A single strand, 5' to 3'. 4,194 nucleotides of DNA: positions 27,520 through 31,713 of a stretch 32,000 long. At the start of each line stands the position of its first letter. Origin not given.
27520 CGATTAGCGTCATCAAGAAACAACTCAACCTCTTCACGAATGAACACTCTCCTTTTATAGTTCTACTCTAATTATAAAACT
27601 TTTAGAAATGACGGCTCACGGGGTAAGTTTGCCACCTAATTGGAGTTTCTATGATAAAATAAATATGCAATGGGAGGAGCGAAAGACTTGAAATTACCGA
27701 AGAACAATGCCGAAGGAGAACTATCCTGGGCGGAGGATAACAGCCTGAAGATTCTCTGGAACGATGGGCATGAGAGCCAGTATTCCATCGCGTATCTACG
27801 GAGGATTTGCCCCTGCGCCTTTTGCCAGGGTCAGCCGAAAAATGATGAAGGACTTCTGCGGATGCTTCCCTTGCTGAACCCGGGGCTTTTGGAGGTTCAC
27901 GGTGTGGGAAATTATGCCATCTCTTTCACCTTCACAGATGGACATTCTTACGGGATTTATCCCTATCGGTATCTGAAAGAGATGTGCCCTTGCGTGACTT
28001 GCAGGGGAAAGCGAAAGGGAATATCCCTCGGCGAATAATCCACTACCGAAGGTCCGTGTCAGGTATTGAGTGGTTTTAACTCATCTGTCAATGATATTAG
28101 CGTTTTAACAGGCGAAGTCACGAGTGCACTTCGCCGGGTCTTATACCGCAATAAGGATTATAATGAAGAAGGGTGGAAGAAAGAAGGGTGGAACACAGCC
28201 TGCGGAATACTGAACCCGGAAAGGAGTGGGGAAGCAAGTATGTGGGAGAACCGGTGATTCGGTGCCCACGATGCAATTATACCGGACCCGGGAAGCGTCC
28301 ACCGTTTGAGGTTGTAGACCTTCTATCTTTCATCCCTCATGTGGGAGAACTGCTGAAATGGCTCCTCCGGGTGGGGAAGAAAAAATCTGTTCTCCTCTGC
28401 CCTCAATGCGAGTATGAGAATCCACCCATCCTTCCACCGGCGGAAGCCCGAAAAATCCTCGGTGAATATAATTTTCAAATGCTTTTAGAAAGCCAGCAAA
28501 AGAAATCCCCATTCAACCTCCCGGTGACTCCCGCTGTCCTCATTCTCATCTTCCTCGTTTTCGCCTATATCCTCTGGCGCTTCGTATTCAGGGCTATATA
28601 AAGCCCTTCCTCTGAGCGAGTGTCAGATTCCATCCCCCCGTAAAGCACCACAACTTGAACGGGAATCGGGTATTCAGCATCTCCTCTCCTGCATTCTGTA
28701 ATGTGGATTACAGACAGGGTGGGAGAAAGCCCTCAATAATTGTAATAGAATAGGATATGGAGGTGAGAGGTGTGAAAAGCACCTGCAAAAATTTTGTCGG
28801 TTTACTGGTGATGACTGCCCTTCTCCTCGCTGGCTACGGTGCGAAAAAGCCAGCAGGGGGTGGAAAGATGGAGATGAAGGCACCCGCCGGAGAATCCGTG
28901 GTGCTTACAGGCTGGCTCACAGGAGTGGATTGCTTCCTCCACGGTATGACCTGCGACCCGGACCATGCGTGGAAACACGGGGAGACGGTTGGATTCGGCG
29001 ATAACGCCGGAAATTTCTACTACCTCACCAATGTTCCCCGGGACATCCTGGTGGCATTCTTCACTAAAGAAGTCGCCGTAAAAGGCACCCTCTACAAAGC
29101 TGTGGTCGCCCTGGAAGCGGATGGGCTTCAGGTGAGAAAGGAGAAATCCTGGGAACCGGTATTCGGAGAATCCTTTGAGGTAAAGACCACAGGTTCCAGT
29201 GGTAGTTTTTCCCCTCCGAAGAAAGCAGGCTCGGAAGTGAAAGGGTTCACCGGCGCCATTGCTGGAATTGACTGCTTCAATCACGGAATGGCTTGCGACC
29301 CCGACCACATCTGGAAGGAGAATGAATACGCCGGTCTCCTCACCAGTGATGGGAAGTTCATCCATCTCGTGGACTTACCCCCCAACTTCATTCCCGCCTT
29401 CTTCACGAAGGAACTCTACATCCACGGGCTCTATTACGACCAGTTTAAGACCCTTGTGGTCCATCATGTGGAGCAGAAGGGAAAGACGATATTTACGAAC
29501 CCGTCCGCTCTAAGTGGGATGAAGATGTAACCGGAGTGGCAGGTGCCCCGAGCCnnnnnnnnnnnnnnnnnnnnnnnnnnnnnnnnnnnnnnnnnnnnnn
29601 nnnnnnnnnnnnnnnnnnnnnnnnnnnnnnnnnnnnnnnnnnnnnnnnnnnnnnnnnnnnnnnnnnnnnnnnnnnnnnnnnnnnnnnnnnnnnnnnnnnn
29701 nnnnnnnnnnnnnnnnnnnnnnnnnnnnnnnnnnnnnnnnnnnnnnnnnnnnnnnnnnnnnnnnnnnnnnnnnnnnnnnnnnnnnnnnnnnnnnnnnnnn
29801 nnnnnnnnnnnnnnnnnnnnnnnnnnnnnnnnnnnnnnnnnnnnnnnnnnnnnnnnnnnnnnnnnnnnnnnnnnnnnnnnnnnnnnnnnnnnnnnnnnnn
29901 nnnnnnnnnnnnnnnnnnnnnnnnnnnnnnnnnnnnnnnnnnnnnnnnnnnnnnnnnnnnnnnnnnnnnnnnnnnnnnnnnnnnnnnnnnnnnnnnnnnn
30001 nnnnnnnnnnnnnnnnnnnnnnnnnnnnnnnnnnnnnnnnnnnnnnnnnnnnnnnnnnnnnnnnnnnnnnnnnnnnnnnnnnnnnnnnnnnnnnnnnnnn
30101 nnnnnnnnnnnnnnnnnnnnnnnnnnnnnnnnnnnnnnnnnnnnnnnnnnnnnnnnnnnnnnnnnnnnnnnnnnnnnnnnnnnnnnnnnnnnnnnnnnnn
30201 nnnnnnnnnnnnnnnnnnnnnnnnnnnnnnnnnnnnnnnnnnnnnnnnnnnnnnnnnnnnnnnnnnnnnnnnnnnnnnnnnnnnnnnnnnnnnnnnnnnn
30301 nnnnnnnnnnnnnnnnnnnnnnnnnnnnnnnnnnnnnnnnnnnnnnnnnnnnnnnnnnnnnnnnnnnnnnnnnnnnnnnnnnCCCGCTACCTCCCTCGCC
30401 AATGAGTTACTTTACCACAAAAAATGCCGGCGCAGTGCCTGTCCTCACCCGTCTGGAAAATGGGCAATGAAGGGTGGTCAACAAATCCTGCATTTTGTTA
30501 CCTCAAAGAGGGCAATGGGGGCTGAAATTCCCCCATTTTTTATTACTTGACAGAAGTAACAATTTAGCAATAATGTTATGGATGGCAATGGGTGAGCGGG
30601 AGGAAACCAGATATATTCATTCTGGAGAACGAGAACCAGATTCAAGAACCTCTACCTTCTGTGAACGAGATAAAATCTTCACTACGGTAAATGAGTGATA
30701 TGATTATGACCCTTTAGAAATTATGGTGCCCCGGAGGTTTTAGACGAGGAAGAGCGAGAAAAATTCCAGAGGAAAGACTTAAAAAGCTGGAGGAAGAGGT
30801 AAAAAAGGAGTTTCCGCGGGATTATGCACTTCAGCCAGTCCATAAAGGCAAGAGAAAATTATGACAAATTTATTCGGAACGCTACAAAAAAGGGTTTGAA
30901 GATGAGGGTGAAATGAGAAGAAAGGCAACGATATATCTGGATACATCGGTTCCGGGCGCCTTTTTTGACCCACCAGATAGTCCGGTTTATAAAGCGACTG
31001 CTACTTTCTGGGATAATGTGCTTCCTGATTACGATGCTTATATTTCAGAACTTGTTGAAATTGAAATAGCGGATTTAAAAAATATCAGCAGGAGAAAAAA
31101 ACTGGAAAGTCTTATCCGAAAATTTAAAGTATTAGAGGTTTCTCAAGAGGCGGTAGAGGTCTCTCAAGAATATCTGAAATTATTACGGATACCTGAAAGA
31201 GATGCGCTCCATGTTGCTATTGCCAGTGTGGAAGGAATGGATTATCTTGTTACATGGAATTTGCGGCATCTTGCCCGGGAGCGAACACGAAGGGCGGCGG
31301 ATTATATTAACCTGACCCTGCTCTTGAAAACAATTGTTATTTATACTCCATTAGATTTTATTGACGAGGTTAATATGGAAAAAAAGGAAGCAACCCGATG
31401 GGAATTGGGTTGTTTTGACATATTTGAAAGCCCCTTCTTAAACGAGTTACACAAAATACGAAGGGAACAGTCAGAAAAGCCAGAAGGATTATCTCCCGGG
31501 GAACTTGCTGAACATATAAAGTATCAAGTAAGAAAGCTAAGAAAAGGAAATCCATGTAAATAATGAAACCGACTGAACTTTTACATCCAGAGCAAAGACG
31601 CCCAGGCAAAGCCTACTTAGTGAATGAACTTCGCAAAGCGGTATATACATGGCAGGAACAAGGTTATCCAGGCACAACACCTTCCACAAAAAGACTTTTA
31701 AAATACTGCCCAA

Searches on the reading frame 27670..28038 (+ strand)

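Call 11: search_protein_families(library=pfam, proteins=[window:27670-28038:+], max_evalue=0.001)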
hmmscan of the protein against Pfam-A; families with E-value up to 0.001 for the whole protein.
window:27670-28038:+ (122 aa): 1 family
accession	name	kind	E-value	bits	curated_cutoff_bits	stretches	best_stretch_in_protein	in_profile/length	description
PF06155.17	GBBH-like_N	-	4.8e-23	82.1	22.8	1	22-102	6-84/85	Gamma-butyrobetaine hydroxylase-like, N-terminal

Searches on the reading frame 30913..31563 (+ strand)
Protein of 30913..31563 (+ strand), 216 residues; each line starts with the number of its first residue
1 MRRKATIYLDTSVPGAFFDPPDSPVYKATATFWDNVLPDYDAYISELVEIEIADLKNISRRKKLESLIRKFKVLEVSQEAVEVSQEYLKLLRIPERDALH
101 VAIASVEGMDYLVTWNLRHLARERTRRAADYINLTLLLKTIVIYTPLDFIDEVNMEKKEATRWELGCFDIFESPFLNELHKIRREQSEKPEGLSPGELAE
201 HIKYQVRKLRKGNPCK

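Call 11: search_protein_families(library=pfam, proteins=[window:30913-31563:+], max_evalue=0.001)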
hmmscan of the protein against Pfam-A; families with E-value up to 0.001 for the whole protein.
window:30913-31563:+ (216 aa): 1 family
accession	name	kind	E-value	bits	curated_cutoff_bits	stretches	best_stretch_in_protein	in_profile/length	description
PF01850.27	PIN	-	4.6e-07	30.9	23.6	1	7-114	1-109/120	PIN domain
